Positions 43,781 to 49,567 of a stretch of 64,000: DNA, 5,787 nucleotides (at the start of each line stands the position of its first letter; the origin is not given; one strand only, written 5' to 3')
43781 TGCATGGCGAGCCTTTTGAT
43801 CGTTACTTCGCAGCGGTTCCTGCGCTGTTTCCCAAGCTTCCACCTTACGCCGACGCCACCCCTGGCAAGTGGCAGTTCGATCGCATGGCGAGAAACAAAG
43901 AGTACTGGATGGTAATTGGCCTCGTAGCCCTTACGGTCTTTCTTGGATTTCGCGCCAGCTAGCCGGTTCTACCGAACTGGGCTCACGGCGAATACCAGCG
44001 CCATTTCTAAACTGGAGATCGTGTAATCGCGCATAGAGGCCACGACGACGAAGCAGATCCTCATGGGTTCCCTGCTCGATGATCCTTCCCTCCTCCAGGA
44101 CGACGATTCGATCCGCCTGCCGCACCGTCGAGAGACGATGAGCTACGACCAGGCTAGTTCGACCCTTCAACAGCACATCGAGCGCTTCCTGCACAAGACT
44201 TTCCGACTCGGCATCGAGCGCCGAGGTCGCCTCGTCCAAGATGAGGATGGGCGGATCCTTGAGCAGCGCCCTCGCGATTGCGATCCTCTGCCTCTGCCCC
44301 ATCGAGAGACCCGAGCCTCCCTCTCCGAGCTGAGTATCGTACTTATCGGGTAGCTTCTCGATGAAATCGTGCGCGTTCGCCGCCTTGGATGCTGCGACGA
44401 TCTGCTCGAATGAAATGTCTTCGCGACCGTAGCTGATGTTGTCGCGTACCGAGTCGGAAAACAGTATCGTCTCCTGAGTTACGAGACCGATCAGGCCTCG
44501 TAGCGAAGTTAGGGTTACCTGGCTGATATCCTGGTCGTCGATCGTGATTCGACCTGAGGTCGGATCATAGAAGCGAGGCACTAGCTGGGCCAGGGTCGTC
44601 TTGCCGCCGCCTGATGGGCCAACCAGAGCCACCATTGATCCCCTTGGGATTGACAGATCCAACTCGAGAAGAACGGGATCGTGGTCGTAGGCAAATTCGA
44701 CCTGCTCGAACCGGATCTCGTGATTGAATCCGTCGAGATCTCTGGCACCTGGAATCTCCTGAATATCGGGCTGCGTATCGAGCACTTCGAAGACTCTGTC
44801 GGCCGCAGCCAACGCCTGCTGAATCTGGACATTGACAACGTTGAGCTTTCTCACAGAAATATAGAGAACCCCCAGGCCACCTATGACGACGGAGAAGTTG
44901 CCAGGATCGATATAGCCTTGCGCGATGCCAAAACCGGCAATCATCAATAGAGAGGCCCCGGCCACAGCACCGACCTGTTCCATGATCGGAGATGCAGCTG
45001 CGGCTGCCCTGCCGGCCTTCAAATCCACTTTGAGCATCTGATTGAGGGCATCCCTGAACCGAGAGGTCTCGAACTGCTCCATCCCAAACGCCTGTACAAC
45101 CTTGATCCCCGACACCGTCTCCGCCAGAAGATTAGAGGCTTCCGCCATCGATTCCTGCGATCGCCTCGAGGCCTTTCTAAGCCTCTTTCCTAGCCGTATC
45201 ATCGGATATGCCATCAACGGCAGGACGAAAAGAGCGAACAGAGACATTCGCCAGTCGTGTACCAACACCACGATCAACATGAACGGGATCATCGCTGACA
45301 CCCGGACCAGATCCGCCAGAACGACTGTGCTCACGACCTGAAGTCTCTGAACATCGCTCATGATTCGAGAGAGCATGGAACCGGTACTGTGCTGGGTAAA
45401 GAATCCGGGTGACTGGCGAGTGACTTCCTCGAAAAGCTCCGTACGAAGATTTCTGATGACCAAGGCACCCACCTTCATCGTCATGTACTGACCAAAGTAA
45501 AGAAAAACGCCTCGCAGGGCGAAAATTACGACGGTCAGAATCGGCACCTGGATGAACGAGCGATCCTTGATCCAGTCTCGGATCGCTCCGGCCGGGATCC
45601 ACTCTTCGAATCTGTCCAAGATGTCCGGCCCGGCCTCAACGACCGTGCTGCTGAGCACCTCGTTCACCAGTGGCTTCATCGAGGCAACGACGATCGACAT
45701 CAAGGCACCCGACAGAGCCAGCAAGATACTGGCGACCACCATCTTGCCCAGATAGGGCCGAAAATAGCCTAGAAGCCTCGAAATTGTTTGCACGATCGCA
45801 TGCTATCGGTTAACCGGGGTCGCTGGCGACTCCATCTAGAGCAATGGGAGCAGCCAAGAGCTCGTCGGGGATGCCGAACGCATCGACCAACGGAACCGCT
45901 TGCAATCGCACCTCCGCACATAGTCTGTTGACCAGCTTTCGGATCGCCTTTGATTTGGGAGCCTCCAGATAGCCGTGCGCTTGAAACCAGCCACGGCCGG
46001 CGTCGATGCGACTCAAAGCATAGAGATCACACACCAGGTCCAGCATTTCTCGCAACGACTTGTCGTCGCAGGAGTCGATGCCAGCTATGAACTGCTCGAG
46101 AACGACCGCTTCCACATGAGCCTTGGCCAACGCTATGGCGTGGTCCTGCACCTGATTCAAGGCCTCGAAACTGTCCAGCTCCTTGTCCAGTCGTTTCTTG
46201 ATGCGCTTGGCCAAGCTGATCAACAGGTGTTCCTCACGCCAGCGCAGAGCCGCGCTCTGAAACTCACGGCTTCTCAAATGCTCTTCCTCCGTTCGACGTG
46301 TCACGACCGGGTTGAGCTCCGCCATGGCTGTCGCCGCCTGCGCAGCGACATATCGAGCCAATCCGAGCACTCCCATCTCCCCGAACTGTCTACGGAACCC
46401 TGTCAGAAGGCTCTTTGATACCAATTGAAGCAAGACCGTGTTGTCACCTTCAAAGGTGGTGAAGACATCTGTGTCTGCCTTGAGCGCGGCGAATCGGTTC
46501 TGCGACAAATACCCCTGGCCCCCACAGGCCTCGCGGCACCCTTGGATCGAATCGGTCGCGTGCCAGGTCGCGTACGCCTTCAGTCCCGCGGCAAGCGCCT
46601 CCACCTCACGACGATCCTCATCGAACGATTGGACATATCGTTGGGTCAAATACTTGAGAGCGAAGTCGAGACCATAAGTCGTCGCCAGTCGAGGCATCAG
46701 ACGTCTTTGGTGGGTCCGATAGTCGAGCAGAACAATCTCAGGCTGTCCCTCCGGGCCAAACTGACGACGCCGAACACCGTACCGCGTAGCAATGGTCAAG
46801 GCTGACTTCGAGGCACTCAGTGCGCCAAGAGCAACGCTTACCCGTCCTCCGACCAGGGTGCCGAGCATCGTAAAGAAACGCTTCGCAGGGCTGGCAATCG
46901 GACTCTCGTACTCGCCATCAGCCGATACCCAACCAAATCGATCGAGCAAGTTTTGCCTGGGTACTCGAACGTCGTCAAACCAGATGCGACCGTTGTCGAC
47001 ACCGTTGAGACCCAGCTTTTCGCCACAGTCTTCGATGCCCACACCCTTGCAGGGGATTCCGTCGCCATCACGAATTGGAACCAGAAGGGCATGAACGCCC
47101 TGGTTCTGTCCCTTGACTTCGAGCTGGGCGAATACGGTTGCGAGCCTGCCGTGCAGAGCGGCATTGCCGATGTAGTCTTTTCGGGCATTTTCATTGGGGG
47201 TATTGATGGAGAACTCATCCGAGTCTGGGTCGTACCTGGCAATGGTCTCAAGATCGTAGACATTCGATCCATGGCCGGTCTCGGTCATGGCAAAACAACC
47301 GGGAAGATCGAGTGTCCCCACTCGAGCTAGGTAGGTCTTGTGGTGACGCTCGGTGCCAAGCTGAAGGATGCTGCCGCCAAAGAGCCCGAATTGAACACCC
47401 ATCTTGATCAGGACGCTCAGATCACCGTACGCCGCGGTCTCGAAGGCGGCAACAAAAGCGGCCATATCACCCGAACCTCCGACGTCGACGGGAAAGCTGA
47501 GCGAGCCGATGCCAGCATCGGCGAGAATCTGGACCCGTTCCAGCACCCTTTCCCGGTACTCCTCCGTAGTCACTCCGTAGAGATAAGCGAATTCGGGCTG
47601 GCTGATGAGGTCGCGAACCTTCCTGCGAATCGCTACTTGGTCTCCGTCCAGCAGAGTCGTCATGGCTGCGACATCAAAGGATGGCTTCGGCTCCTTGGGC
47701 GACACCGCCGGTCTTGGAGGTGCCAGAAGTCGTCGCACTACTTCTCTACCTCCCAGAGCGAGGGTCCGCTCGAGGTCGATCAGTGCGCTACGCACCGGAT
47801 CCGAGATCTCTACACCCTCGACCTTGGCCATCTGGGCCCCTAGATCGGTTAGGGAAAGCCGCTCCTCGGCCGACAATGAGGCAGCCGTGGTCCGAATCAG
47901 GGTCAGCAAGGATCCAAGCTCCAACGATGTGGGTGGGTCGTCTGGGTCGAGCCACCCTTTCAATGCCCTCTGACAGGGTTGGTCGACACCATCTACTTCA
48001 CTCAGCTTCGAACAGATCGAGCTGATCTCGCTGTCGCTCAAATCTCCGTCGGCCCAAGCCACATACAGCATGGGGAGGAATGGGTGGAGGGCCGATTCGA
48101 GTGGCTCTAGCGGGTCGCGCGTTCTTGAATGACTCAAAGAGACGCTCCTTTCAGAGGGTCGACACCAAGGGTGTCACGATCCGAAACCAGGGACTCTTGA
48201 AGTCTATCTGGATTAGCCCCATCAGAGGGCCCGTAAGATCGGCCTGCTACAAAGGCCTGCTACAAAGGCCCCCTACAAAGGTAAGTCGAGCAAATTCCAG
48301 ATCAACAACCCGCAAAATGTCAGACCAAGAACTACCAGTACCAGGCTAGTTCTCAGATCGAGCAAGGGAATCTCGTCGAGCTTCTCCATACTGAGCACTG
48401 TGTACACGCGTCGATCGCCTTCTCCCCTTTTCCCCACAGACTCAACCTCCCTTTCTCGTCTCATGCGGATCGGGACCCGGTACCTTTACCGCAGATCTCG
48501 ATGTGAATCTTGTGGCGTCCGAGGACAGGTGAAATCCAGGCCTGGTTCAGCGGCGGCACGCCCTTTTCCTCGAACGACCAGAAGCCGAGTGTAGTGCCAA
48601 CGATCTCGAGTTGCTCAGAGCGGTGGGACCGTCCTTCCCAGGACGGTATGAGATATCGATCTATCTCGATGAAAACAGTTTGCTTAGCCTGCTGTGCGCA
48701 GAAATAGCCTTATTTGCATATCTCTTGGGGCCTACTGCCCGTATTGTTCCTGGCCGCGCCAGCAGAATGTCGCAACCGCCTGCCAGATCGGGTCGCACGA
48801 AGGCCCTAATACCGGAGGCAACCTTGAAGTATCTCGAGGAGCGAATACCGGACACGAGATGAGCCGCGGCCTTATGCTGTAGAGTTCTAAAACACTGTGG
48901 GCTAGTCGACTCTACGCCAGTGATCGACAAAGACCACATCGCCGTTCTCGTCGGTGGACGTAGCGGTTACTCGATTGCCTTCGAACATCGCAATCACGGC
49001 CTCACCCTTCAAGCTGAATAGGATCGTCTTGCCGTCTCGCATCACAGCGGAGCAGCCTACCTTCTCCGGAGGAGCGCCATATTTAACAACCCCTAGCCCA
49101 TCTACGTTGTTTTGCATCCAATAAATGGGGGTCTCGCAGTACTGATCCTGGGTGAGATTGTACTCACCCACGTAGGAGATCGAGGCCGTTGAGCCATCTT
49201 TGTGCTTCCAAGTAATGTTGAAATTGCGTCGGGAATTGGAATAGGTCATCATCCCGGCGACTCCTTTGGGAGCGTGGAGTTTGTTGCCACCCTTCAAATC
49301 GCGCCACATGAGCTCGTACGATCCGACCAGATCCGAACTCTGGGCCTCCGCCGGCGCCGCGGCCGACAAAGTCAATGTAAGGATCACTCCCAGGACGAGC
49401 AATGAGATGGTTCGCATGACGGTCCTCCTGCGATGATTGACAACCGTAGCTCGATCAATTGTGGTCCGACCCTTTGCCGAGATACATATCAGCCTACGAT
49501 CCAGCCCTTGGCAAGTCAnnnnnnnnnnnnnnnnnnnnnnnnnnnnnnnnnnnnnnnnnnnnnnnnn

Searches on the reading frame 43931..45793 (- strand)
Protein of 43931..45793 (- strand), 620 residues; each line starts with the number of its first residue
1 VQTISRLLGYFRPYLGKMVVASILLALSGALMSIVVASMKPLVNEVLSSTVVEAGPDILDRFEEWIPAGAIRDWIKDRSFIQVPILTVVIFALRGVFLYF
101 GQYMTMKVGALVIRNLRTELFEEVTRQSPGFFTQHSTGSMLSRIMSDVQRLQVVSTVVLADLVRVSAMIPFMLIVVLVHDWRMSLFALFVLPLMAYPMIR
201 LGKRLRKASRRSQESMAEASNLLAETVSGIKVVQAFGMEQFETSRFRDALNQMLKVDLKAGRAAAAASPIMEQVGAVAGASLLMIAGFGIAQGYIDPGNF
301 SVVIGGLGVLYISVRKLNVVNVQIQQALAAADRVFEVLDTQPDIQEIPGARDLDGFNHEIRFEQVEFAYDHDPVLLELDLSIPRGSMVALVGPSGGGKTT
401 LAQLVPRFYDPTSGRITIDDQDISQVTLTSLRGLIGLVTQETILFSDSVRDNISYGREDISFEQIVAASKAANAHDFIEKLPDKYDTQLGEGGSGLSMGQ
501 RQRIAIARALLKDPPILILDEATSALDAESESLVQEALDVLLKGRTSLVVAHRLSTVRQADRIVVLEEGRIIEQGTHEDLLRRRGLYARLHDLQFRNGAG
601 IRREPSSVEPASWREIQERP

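Call 49: search_protein_families(library=pfam, proteins=[window:43931-45793:-], max_evalue=0.001)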
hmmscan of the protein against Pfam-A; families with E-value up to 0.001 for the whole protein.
window:43931-45793:- (620 aa): 5 families
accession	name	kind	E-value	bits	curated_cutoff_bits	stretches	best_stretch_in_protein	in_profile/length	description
PF00664.28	ABC_membrane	-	7.4e-43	147.6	28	1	54-305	37-265/274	ABC transporter transmembrane region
PF00005.33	ABC_tran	-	3.7e-33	115.5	25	1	377-524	3-137/137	ABC transporter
PF13401.12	AAA_22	-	4.6e-06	27.4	27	1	386-530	6-97/130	AAA domain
PF02463.25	SMC_N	-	6.1e-05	23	40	1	496-566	137-211/220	RecF/RecN/SMC N terminal domain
PF13191.12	AAA_16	-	0.00014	22.8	32.6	1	381-540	20-158/167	AAA ATPase domain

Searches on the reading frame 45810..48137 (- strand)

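Call 49: search_protein_families(library=pfam, proteins=[window:45810-48137:-], max_evalue=0.001)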
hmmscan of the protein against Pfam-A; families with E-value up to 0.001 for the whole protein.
window:45810-48137:- (775 aa): 5 families
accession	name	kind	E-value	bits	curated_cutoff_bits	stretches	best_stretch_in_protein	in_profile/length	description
PF22924.1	ACOX_C_alpha1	-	1.1e-43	149.4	27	1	426-578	2-169/169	Acyl-CoA oxidase, C-alpha1 domain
PF01756.24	ACOX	-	2.2e-30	106.1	22.1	1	628-766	6-144/181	Acyl-CoA oxidase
PF02770.24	Acyl-CoA_dh_M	-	1.7e-12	47.7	33.3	1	281-390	1-97/97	Acyl-CoA dehydrogenase, middle domain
PF00441.29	Acyl-CoA_dh_1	-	1.4e-11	45.2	22.4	1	424-577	7-149/150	Acyl-CoA dehydrogenase, C-terminal domain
PF02771.21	Acyl-CoA_dh_N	-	5.4e-09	36.9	22.9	1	166-273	3-109/113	Acyl-CoA dehydrogenase, N-terminal domain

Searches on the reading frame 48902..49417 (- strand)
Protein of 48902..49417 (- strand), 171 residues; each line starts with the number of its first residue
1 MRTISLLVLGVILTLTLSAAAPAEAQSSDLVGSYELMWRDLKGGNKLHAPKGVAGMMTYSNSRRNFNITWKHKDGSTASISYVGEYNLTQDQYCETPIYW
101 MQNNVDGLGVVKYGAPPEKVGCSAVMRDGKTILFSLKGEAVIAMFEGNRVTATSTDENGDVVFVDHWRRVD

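Call 4: search_protein_families(library=pfam, proteins=[window:48902-49417:-], max_evalue=0.01)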
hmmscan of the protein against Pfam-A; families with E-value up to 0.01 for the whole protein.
window:48902-49417:- (171 aa): 0 families

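Call 5: search_protein_families(library=ncbifam, proteins=[window:48902-49417:-], max_evalue=0.01)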
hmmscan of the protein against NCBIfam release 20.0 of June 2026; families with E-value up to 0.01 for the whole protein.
window:48902-49417:- (171 aa): 0 families

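Call 64: find_homologous_proteins(query=window:48902-49417:-, max_evalue=0.001)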
Query window:48902-49417:- (171 aa): 10 proteins with E <= 0.001 among 114 candidates.
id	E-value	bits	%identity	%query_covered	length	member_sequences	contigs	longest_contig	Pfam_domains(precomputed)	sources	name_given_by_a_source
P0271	1.5e-110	384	100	100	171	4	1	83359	-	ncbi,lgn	-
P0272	9.8e-99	346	89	100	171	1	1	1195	-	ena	-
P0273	7.1e-86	304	77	100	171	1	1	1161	-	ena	-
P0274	7.5e-85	301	74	100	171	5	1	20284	-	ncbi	-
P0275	1.0e-83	297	72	100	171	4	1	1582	-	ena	-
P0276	2.5e-82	292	71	100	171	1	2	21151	-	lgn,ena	-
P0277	6.9e-78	278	71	100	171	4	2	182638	-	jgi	-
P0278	1.6e-74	267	68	100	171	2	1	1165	-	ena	-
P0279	5.5e-72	259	68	100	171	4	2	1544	-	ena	-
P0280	2.5e-64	234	74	78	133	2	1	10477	-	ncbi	ncbi:MAG: hypothetical protein P8Y44_01255, partial [Acidobacteriota bacterium]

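Call 70: predict_structure(alignment_id=A3)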
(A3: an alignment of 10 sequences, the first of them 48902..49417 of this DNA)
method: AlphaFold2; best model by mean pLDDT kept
length: 171 residues; sequences in the alignment: 10
mean_pLDDT: 71.0   pTM: 0.65
mean pLDDT of the five models: 71.0, 66.4, 65.1, 64.7, 45.3
residues with pLDDT >= 90: 1; 70-90: 100; 50-70: 53; < 50: 17
segments of 3 or more residues with pLDDT < 50: 13-15, 17-25
pLDDT, mean of each block of 10 residues (from residue 1): 52 47 54 84 57 78 84 77 81 80 70 67 62 63 82 81 85 85
secondary structure, 60 per line:
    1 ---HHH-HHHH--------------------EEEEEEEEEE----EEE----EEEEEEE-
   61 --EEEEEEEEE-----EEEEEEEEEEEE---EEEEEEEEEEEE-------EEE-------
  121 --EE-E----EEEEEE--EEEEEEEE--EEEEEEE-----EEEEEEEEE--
elements in order: H8-11 E32-41 E46-48 E53-59 E63-71 E77-88 E92-103 E111-113 E131-136 E139-146 E149-155 E161-169

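Call 73: fold_search(model_id=the predicted structure, library=pdb)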
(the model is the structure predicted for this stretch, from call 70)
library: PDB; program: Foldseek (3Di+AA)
matches with E <= 10: 1085; with E <= 0.001: 0
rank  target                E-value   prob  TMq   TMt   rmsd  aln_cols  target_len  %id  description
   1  8ah9                  1.5e-03  1.00  0.34  0.47   8.7       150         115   10  De novo retro-aldolase RAbetaB-16.1 (released 2023-08-16)
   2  6d0t_B                1.8e-03  1.00  0.33  0.47   7.7       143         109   10  De novo design of a fluorescence-activating beta barrel - BB1 (released 2018-09-19)
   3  6czg_A                2.2e-03  1.00  0.41  0.57   6.9       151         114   11  Structure of a redesigned beta barrel, b11L5F_LGL (released 2018-09-19)
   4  3elz_A                4.6e-03  1.00  0.34  0.41   7.0       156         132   13  Crystal structure of Zebrafish Ileal Bile Acid-Bindin Protein complexed with cholic acid (crystal form A). (released 2009-01-13)
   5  1thq                  5.4e-03  1.00  0.40  0.46   7.9       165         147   10  Crystal Structure of Outer Membrane Enzyme PagP (released 2004-08-10)
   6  3b2k                  5.9e-03  1.00  0.37  0.46   9.5       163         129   12  Iodide derivative of human LFABP (released 2012-06-20)
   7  3b2h                  5.9e-03  1.00  0.36  0.45   9.7       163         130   13  Iodide derivative of human LFABP at high resolution (released 2012-06-20)
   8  3wjb_A                6.9e-03  1.00  0.44  0.48   7.9       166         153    8  Crystal structure of mutant nitrobindin M75L/H76L/Q96C/M148L/H158L (NB4) from Arabidopsis thaliana (released 2014-04-09)
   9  9hag                  6.9e-03  0.99  0.29  0.39   7.9       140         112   15  De novo designed beta barrel fold BBF-14 (released 2024-12-18)
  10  6czi_A                7.3e-03  1.00  0.38  0.54   9.0       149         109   11  Structure of a redesigned beta barrel, mFAP1, bound to DFHBI (released 2018-09-19)
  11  3stk                  8.9e-03  1.00  0.38  0.48   9.4       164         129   13  Crystal Structure of human LFABP complex with two molecules of palmitic acid (holo-LFABP) (released 2011-08-10)
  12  1h91_A                1.1e-02  0.97  0.30  0.29  12.8       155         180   10  The crystal structure of lobster apocrustacyanin A1 using softer X-rays. (released 2001-09-06)
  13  1iiu                  1.1e-02  0.99  0.37  0.36   8.4       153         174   12  Chicken plasma retinol-binding protein (RBP) (released 2002-01-16)
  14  3elz_C                1.2e-02  0.99  0.34  0.39   6.7       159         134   12  Crystal structure of Zebrafish Ileal Bile Acid-Bindin Protein complexed with cholic acid (crystal form A). (released 2009-01-13)
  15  1i4u_B                1.4e-02  0.97  0.32  0.31  11.7       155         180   10  THE C1 SUBUNIT OF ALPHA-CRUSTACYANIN (released 2001-09-19)
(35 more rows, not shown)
